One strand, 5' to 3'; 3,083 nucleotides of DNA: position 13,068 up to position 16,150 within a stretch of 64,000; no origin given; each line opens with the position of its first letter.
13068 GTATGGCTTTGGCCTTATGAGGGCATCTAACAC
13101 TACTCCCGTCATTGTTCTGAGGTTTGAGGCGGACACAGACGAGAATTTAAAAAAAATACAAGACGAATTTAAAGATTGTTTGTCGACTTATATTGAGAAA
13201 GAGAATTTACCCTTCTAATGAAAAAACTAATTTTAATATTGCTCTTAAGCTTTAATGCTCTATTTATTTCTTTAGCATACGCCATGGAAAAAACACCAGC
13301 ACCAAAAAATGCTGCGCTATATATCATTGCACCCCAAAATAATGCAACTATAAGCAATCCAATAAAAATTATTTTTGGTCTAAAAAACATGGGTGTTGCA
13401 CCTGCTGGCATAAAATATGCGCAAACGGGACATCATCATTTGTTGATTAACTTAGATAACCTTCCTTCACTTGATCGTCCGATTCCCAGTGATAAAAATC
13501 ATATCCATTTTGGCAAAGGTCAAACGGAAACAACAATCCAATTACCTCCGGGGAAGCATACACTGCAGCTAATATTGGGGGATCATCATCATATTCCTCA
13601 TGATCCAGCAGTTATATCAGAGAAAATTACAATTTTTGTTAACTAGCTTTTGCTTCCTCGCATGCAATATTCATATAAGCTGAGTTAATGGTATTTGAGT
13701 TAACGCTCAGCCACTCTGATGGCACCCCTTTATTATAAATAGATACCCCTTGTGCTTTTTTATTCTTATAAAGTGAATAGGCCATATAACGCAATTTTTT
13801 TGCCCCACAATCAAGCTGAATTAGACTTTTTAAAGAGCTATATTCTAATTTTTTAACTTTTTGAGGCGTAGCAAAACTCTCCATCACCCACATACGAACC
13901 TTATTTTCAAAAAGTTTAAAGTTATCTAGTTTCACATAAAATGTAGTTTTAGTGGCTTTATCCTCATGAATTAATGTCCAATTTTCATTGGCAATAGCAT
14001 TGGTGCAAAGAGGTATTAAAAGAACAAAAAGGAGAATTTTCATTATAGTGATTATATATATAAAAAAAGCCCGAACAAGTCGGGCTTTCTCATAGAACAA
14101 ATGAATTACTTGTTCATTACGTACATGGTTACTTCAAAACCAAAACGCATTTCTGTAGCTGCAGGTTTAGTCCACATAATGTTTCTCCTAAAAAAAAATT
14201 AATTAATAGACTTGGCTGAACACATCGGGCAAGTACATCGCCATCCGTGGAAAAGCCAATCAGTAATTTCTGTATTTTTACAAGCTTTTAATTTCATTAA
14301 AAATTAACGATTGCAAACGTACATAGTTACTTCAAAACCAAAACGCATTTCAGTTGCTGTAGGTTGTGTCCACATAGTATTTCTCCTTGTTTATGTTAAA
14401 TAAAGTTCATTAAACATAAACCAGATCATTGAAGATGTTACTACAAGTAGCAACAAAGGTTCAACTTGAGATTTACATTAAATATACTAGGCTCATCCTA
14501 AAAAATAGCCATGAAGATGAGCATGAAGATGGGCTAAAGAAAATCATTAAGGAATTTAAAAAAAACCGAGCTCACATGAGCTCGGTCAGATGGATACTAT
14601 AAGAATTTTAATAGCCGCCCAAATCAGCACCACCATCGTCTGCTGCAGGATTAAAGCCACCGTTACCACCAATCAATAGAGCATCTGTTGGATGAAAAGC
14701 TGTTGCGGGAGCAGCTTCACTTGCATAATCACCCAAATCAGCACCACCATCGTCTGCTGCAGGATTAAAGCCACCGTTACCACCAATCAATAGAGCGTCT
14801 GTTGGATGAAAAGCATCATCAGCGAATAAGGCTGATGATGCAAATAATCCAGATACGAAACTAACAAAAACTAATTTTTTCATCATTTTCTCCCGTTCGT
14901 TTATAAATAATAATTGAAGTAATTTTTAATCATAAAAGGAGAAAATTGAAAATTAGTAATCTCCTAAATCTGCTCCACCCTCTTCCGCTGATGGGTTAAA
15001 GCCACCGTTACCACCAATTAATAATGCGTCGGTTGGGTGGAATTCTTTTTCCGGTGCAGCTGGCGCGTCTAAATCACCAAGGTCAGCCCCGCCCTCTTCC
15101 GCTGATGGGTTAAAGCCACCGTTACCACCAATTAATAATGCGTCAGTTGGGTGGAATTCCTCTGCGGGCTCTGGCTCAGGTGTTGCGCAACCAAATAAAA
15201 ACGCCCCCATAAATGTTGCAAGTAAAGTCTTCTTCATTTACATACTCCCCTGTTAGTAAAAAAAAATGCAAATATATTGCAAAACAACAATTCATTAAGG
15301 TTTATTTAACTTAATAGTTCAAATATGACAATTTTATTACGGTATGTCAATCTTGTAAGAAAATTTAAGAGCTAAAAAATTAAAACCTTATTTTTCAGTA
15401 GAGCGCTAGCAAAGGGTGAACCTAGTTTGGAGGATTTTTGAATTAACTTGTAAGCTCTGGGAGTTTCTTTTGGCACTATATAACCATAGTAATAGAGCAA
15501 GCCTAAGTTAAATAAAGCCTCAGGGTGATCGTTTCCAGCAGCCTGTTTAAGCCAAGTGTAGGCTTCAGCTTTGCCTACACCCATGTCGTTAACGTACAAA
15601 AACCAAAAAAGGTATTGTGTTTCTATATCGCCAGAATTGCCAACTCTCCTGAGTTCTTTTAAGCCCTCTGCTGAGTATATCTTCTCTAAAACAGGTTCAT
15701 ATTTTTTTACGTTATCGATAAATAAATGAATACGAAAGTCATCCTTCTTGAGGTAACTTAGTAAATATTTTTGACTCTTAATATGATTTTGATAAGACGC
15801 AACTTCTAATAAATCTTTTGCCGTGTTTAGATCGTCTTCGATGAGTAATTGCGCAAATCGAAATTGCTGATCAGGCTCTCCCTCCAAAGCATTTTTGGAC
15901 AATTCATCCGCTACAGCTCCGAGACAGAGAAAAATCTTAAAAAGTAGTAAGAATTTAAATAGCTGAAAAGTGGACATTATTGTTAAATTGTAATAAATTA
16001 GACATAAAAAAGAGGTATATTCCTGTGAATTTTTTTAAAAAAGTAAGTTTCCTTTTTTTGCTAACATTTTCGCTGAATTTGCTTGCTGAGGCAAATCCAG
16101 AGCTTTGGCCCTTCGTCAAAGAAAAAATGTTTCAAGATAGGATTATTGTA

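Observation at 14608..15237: Two adjacent secreted hyper-acidic proteins built from a 28-aa module I cannot place in any known family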

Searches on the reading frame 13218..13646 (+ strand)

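Call 3: search_protein_families(library=pfam, proteins=[window:13218-13646:+], max_evalue=1)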
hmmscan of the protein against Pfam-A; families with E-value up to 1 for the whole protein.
window:13218-13646:+ (142 aa): 2 families
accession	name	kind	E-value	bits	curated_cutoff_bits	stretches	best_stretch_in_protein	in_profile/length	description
PF14347.11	DUF4399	-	2.2e-37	127.7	28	1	52-141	2-90/91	Domain of unknown function (DUF4399)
PF08308.17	PEGA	-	0.057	13.8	20.8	0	100-119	22-42/71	PEGA domain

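Call 4: search_protein_families(library=ncbifam, proteins=[window:13218-13646:+], max_evalue=1)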
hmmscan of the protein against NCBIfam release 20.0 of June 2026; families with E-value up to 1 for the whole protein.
window:13218-13646:+ (142 aa): 0 families

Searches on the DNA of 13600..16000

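Call 21: search_rna_families(source=window, start=13600, end=16000, threshold=evalue, max_evalue=1)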
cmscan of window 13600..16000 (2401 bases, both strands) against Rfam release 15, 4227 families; matches with E-value up to 1: 3.
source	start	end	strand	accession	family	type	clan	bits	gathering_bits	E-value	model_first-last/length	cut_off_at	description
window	14559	14617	-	RF02703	AsxR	Gene; sRNA;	-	26.5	63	0.32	1-53/53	no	Anti stx2 sRNA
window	14024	14118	-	RF01770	rimP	Cis-reg; leader;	-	24.7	47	0.39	1-102/102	no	Gammaprotebacteria rimP leader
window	14032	14087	+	RF02236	asX2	Gene; sRNA;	-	23.2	70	0.13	1-87/87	no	Xanthomonas sRNA asX2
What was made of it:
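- There is no Rfam match (call 21).
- Tried and rejected: No Rfam match (call 21).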

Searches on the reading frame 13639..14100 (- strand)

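Call 3: search_protein_families(library=pfam, proteins=[window:13639-14100:-], max_evalue=1)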
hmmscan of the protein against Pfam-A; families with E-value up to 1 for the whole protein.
window:13639-14100:- (153 aa): 1 family
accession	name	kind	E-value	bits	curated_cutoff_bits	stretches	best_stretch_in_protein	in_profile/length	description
PF16747.10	Adhesin_E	-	2e-22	79.9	23.7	1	41-148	1-109/109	Surface-adhesin protein E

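Call 4: search_protein_families(library=ncbifam, proteins=[window:13639-14100:-], max_evalue=1)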
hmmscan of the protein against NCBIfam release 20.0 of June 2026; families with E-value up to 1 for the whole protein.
window:13639-14100:- (153 aa): 0 families

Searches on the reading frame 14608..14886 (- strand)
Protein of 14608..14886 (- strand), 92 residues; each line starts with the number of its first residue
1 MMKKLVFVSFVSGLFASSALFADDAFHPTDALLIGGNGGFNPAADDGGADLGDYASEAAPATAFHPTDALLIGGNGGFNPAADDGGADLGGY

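Call 3: search_protein_families(library=pfam, proteins=[window:14608-14886:-], max_evalue=1)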
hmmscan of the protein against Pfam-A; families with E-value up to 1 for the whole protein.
window:14608-14886:- (92 aa): 3 families
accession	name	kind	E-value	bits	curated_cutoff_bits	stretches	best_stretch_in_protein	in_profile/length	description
PF07447.17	Matrix_Filo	-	0.052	13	25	0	19-43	173-197/292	Matrix protein VP40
PF19455.4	DUF5993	-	0.12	13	27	1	3-34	20-48/50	Family of unknown function (DUF5993)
PF05088.18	Bac_GDH_CD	-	0.24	10.3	22.8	1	26-79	167-221/497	Bacterial NAD-glutamate dehydrogenase, catalytic domain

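Call 4: search_protein_families(library=ncbifam, proteins=[window:14608-14886:-], max_evalue=1)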
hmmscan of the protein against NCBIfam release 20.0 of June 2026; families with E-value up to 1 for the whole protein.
window:14608-14886:- (92 aa): 2 families
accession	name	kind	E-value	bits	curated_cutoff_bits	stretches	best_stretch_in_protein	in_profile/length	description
NF008696.0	PRK11713.3-5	equivalog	0.14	11.5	234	0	66-81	189-204/248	16S rRNA (uracil(1498)-N(3))-methyltransferase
NF010700.0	PRK14100.1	equivalog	0.14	11.4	332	0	49-86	39-76/237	2-phosphosulfolactate phosphatase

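Call 58: list_cluster_members(proteins=[P0054, P0096, window:14953-15237:-, window:14608-14886:-, L005:9998-10294:+, L026:10001-10198:+])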
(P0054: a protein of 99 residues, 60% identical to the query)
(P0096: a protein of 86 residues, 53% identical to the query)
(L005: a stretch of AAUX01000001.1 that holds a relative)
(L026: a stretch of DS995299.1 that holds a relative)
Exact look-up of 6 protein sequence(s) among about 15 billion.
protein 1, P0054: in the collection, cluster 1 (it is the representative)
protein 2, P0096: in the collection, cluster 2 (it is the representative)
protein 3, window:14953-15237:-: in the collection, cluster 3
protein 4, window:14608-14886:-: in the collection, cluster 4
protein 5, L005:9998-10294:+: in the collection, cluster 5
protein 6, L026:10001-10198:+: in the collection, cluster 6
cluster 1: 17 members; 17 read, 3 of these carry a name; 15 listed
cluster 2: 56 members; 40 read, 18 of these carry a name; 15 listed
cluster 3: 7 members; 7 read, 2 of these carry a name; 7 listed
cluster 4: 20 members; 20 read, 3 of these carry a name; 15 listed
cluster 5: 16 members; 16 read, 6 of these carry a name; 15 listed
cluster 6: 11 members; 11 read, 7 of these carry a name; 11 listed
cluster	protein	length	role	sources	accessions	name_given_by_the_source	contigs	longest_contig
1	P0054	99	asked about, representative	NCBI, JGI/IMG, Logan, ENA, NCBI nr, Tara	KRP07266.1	MAG: hypothetical protein ABS29_01630 [Methylophilales bacterium BACL14 MAG-120920-bin58] | hypothetical protein | strand:+ start:38 stop:337 length:300 start_codon:yes stop_codon:yes gene_type:complete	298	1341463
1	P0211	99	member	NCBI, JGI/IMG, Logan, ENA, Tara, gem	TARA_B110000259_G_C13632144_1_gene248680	hypothetical protein | strand:- start:166 stop:465 length:300 start_codon:yes stop_codon:yes gene_type:complete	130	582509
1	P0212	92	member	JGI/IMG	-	hypothetical protein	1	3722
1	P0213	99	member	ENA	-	-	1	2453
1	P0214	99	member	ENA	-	-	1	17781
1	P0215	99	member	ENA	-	-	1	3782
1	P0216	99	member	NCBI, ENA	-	-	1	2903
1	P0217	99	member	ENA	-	-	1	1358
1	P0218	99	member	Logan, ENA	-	-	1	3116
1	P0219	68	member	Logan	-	-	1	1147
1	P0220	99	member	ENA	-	-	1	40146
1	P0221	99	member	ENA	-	-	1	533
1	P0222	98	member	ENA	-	-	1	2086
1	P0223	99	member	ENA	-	-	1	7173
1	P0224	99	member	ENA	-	-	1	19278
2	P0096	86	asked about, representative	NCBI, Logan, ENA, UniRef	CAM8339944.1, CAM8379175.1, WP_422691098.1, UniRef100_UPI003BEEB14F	hypothetical protein MCEREM36_00518 [Candidatus Methylopumilus universalis] | hypothetical protein n=1 Tax=Candidatus Methylopumilus universalis TaxID=2588536 ...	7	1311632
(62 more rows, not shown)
